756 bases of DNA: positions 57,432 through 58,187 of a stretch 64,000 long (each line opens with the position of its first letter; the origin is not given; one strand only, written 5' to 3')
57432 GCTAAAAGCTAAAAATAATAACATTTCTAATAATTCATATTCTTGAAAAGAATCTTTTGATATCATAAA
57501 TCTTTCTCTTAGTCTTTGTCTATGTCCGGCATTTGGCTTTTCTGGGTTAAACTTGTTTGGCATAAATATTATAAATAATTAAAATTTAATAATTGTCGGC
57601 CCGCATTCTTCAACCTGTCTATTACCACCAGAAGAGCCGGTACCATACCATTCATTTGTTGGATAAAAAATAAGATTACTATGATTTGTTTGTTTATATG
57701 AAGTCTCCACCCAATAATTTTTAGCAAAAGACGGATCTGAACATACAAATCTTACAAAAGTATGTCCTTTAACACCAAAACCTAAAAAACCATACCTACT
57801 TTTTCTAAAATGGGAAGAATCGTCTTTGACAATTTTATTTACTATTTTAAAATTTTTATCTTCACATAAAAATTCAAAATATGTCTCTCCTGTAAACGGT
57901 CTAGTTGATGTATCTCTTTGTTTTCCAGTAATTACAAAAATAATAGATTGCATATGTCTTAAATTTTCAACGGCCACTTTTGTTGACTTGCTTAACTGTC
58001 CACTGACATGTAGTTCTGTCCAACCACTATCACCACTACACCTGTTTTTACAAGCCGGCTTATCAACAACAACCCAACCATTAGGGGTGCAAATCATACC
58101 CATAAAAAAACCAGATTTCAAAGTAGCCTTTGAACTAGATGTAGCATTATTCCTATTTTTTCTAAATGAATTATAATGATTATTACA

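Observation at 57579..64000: Giant (>2,139 aa, still open at the window edge) cysteine-rich ORF with no recognisable family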

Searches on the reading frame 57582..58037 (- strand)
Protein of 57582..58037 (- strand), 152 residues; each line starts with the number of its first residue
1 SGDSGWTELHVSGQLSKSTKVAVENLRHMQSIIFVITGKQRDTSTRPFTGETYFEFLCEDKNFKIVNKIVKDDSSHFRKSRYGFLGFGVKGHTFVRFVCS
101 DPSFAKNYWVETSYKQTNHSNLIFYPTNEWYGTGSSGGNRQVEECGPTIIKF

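Call 102: search_protein_families(library=pfam, proteins=[window:57582-58037:-], max_evalue=5)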
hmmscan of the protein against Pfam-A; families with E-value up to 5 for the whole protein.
seq(152 aa): 0 families

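Call 104: find_related_loci(query=window:57582-58037:-, collection=metagenome_contigs, flank=6000)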
Query window:57582-58037:- (152 aa) in metagenome_contigs; peptide patterns used: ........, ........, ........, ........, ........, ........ (x = any residue, [..] = any of these).
48 stretches matched a pattern, but none encodes a relative of the query by tblastn (E <= 1e-3).
